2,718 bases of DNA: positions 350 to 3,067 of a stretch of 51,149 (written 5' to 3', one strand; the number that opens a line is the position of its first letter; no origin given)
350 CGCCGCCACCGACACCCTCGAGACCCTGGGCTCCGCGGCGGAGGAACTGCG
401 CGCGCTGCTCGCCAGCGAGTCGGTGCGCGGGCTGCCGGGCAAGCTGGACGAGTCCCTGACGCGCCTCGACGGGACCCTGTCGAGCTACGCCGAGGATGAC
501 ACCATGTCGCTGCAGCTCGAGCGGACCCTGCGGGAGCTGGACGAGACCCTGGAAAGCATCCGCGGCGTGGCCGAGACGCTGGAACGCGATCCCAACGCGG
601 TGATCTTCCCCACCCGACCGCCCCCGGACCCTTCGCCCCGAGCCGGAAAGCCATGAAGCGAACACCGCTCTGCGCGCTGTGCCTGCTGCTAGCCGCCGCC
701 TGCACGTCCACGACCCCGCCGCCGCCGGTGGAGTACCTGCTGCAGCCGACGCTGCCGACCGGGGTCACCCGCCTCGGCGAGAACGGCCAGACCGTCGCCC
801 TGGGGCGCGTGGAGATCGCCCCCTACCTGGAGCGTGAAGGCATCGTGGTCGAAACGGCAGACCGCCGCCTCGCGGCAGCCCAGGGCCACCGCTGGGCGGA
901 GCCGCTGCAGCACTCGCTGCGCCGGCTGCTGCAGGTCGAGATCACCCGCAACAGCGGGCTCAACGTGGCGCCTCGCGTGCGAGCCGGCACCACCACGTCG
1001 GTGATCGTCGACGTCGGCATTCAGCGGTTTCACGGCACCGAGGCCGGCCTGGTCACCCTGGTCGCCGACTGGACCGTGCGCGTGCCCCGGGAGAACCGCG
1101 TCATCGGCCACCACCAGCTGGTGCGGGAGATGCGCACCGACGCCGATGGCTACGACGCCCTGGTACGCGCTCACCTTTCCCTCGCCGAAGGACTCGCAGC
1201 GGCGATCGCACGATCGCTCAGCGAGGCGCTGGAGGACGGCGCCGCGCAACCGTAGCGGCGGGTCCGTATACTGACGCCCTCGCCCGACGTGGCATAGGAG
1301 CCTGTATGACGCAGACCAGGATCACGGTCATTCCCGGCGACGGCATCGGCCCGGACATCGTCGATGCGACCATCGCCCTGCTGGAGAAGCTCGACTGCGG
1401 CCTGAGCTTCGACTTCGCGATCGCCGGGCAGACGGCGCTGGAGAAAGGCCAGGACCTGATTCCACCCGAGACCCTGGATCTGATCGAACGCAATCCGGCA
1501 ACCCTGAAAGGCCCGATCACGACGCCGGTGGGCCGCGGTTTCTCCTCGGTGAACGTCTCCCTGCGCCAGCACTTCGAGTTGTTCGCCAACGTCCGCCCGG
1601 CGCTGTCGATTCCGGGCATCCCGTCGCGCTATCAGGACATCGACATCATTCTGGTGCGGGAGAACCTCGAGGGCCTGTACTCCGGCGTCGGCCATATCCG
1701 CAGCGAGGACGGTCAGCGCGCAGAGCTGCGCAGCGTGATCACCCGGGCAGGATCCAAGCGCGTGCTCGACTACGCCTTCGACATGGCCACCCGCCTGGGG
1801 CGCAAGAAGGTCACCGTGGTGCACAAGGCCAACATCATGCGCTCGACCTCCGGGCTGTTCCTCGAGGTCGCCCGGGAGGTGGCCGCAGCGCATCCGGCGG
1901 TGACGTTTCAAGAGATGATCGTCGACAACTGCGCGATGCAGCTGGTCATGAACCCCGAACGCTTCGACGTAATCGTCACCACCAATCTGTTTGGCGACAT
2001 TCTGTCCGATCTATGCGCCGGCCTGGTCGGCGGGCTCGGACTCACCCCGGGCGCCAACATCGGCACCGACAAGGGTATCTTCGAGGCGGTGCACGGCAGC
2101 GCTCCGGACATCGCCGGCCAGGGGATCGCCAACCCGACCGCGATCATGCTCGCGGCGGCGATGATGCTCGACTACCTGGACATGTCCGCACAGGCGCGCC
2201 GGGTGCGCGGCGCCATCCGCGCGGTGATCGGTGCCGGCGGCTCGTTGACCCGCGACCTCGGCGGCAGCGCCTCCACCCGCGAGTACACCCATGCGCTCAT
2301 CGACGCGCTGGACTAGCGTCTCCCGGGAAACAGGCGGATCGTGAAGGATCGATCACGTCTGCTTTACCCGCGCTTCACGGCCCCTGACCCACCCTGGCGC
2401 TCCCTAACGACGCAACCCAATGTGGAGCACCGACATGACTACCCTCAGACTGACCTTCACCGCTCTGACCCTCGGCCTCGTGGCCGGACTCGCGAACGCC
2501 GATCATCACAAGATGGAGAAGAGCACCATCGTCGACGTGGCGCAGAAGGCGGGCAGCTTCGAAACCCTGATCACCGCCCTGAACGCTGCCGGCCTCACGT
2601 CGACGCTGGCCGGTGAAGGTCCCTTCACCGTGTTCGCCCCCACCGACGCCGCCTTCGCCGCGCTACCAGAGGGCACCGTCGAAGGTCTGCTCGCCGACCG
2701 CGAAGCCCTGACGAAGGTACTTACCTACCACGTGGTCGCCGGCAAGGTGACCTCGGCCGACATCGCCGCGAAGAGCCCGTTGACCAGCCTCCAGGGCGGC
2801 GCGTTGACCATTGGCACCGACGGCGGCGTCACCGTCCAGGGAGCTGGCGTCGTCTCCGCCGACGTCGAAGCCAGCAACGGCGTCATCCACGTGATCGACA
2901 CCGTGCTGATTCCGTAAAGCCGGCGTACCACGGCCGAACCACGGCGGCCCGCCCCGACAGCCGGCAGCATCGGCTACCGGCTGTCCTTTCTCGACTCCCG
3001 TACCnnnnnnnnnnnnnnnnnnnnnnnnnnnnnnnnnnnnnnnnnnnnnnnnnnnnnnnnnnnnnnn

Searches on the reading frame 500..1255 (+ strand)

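Call 24: search_protein_families(library=pfam, proteins=[window:500-1255:+], max_evalue=0.00001)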
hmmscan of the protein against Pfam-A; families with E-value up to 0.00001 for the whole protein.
window:500-1255:+ (251 aa): 1 family
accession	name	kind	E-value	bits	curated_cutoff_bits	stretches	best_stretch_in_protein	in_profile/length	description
PF03886.18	ABC_trans_aux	-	5.7e-31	107.7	26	1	79-237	1-161/161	ABC-type transport auxiliary lipoprotein component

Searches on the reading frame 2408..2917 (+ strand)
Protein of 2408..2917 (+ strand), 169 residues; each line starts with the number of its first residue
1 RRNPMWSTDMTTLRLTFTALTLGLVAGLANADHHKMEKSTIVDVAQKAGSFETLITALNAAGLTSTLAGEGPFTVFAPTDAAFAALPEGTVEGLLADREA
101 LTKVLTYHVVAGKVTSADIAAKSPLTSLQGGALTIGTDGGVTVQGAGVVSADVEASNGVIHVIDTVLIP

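Call 24: search_protein_families(library=pfam, proteins=[window:2408-2917:+], max_evalue=0.00001)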
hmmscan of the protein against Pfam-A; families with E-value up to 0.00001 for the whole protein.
window:2408-2917:+ (169 aa): 1 family
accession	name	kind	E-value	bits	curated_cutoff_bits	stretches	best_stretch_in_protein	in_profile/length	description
PF02469.27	Fasciclin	-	2.8e-40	137.8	22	1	50-169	2-123/123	Fasciclin domain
